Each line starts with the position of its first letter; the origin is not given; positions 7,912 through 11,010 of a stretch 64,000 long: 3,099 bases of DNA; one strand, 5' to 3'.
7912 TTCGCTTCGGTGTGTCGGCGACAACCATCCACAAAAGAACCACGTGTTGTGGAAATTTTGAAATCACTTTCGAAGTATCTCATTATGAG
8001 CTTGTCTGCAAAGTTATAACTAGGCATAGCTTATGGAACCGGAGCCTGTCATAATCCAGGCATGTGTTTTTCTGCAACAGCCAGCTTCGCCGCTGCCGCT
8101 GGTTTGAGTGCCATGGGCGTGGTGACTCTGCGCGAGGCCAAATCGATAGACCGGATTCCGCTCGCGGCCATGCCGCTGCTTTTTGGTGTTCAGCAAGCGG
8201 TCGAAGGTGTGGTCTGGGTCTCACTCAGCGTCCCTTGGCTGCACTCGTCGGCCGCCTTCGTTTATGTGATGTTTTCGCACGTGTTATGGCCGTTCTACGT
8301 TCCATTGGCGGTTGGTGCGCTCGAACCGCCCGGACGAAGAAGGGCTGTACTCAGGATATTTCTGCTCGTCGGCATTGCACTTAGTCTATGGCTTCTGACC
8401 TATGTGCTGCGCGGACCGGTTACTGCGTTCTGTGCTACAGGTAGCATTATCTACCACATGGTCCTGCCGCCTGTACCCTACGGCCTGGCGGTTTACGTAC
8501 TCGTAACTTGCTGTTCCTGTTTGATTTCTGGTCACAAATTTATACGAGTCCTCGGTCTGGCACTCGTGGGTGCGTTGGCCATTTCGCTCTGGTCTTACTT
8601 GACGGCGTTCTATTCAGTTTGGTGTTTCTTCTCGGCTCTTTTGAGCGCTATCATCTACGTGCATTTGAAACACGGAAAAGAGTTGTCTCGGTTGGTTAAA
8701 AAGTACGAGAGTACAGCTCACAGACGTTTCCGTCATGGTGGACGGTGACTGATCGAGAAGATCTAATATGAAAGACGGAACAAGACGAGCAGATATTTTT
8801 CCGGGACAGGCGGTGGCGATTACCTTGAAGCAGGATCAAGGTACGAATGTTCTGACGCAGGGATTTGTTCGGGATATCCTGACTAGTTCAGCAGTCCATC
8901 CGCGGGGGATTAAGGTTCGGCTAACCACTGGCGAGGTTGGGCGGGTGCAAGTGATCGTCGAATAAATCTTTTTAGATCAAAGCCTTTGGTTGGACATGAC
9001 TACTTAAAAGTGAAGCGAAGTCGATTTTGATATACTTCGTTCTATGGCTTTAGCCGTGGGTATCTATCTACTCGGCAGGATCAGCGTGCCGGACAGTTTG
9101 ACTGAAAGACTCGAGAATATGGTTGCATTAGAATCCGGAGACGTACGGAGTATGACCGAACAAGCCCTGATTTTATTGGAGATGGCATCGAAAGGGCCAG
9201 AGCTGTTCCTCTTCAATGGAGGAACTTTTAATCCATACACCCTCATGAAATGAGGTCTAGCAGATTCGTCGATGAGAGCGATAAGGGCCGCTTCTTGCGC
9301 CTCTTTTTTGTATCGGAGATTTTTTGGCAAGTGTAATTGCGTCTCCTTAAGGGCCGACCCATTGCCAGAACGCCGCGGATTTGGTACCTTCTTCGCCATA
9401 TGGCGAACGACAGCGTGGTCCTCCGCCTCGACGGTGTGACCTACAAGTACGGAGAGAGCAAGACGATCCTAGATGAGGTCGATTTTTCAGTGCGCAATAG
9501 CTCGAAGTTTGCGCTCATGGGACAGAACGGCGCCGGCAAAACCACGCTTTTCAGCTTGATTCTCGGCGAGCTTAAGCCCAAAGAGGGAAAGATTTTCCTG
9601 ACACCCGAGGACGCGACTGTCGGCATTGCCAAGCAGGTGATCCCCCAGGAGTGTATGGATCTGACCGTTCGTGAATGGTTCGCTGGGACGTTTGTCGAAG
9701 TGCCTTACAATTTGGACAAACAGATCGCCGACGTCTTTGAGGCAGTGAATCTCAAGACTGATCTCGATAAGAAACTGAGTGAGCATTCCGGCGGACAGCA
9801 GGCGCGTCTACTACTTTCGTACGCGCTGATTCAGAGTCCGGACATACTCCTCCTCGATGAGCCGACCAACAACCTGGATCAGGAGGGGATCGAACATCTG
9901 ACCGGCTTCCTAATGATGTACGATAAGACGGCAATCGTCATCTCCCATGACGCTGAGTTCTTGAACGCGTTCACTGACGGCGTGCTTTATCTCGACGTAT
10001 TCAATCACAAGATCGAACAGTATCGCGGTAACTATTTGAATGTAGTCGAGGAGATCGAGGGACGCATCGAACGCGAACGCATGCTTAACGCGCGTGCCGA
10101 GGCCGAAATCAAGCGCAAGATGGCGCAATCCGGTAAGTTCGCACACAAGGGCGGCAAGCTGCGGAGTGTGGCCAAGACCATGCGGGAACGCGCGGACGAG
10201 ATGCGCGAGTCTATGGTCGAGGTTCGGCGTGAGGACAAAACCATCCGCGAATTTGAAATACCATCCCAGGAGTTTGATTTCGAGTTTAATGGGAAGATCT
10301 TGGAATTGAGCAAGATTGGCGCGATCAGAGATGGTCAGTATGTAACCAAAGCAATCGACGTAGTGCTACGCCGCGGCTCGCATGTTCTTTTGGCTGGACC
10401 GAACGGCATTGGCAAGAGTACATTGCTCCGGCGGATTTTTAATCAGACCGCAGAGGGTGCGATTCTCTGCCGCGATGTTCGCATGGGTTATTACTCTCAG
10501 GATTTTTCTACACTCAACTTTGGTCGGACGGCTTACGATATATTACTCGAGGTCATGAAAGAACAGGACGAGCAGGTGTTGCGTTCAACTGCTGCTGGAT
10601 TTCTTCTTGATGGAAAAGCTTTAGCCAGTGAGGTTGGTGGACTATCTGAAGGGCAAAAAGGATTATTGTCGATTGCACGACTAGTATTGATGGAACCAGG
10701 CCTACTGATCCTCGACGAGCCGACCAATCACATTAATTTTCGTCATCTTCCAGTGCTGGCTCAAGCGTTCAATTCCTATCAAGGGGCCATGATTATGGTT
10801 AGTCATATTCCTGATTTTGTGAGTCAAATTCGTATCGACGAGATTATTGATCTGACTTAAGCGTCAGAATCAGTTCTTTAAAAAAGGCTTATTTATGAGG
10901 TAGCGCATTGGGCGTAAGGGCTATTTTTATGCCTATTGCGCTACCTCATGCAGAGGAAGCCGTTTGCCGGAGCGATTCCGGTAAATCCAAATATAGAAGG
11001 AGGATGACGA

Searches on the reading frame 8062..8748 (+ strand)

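Call 39: search_protein_families(library=pfam, proteins=[window:8062-8748:+], max_evalue=0.001)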
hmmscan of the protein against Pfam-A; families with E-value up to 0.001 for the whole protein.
window:8062-8748:+ (228 aa): 1 family
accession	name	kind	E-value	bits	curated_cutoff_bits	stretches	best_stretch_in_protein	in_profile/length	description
PF20334.3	DUF6629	-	1.2e-24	87.6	27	1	1-203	1-199/209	Family of unknown function (DUF6629)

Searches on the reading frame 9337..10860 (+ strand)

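Call 39: search_protein_families(library=pfam, proteins=[window:9337-10860:+], max_evalue=0.001)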
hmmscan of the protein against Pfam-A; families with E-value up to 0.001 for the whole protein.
window:9337-10860:+ (507 aa): 28 families (the best 25 are shown)
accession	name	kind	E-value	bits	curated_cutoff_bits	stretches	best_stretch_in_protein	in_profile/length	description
PF00005.33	ABC_tran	-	2.1e-45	155.1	25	2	45-178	1-137/137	ABC transporter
PF13304.12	AAA_21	-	3.4e-14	54.1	27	0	151-209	239-303/304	AAA domain, putative AbiEii toxin, Type IV TA system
PF13401.12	AAA_22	-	6.6e-09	36.6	27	1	347-462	5-93/130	AAA domain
PF13191.12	AAA_16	-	4e-08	34.4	32.6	1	337-382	13-52/167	AAA ATPase domain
PF13555.12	AAA_29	-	1.6e-07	31.4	27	0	345-364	20-39/61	P-loop containing region of AAA domain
PF02463.25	SMC_N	-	5.1e-07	29.8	40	0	137-212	124-205/220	RecF/RecN/SMC N terminal domain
PF03193.22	RsgA_GTPase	-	6.8e-07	29.7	30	0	338-370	98-129/174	RsgA GTPase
PF05729.18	NACHT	-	3.3e-06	27.5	26.7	0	350-382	3-35/167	NACHT domain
PF12775.13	AAA_7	-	6.7e-06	26.2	25.8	0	337-386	23-72/181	P-loop containing dynein motor region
PF00004.35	AAA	-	4e-05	24.5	21.2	0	350-371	1-22/131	ATPase family associated with various cellular activities (AAA)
PF01926.29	MMR_HSR1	-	6.8e-05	23.4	21.9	0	58-94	2-37/113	50S ribosome-binding GTPase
PF03266.21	NTPase_1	-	7.2e-05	23.1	23.9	0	349-373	1-25/168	NTPase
PF02367.23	TsaE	-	8.3e-05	23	26.6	0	337-370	11-44/128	Threonylcarbamoyl adenosine biosynthesis protein TsaE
PF13173.12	AAA_14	-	8.7e-05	23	27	0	350-379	5-28/129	AAA domain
PF13479.12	AAA_24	-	0.0001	22.7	27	0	349-391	4-40/195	AAA domain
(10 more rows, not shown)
